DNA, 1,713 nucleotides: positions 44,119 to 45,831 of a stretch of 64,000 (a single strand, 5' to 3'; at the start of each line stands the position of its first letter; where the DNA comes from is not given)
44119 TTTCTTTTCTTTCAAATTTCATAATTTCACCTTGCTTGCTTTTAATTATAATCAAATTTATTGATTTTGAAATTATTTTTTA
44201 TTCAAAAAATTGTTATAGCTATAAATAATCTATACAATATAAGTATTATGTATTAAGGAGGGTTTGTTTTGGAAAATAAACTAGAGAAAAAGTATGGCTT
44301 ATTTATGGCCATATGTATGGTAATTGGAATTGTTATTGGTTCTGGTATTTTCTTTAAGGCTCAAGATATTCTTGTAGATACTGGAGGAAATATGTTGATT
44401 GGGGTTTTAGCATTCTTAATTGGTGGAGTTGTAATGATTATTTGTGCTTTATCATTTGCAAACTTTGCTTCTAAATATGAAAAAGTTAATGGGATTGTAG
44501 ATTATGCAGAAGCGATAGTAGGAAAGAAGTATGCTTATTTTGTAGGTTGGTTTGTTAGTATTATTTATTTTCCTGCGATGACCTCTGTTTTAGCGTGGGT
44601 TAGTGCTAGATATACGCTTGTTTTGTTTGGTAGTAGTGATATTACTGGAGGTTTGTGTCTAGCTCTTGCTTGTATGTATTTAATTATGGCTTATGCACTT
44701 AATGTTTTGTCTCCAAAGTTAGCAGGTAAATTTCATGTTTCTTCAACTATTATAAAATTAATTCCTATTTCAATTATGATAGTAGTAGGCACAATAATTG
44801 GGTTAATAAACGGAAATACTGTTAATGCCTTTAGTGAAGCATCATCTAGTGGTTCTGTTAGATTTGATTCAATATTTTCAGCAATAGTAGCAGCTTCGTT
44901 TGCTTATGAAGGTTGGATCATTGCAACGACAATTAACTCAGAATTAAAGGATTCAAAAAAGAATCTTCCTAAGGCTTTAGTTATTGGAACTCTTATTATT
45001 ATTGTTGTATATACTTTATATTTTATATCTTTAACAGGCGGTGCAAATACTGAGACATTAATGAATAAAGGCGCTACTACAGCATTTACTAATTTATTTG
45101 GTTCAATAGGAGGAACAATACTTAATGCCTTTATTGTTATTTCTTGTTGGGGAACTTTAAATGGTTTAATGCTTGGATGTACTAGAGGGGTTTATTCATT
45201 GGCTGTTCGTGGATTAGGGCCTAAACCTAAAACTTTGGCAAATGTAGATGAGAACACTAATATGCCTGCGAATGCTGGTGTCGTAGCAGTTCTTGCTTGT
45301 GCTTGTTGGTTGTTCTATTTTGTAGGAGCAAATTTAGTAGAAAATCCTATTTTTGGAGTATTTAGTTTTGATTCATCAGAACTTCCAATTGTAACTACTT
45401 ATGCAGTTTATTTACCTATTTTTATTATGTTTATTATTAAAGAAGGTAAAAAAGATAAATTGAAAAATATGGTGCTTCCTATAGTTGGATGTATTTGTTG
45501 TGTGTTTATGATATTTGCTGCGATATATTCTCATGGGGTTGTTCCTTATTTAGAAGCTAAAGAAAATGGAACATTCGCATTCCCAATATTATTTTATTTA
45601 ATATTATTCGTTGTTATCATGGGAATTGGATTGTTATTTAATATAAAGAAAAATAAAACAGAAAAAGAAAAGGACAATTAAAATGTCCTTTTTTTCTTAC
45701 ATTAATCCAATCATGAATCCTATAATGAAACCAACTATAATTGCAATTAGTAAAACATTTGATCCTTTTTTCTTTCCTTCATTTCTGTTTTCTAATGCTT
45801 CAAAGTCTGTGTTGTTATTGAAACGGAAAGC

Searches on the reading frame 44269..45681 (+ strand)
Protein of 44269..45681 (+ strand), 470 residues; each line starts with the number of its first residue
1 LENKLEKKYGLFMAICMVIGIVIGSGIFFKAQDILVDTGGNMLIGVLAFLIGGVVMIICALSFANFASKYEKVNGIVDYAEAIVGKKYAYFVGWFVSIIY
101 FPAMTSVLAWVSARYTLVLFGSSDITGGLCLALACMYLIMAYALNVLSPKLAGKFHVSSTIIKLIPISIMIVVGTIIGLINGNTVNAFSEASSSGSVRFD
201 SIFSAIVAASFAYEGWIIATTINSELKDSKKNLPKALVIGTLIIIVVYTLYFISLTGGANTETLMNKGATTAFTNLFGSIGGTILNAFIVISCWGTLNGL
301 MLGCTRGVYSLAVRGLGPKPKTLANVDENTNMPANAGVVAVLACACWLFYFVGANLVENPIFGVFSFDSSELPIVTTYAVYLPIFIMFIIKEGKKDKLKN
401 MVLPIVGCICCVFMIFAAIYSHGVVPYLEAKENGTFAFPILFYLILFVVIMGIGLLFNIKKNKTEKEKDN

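Call 33: search_protein_families(library=ncbifam, proteins=[window:44269-45681:+], max_evalue=0.00001)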
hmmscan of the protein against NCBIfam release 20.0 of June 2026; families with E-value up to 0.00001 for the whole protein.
window:44269-45681:+ (470 aa): 11 families
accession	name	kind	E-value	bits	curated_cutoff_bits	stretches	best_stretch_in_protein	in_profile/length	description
TIGR00911.1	2A0308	subfamily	1.4e-32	112.9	701.8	1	3-425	42-455/505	L-type amino acid transporter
TIGR00909.1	2A0306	subfamily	1.1e-23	83.9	556.8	1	5-420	1-409/429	amino acid transporter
TIGR00905.1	2A0302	subfamily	1.3e-22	80.3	409.05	1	1-421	1-412/473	basic amino acid/polyamine antiporter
NF008466.1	PRK11357.1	equivalog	8.9e-20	71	800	1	3-356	4-351/446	fructoselysine/psicoselysine transporter FrlA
NF053761.1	BrChAATpBcaP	equivalog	7.1e-14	51.7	690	1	2-346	17-363/460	branched-chain amino acid transporter BcaP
NF008245.0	PRK11021.1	equivalog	2e-13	50.1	284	1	3-417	2-388/419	L-methionine/branched-chain amino acid transporter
NF007938.0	PRK10655.1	equivalog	1.7e-11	44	409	1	6-424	5-407/438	putrescine-ornithine antiporter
TIGR00908.1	2A0305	equivalog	1.8e-11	43.6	381.75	1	2-364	2-356/442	ethanolamine permease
TIGR00913.1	2A0310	subfamily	4.5e-11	42.1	578.7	1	17-450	12-461/480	amino acid permease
TIGR00906.1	2A0303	subfamily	1.7e-10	39.9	681.7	1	2-356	26-404/602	cationic amino acid transport permease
NF007754.0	PRK10435.1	equivalog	8.1e-09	35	585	1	6-417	4-400/443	cadaverine/lysine antiporter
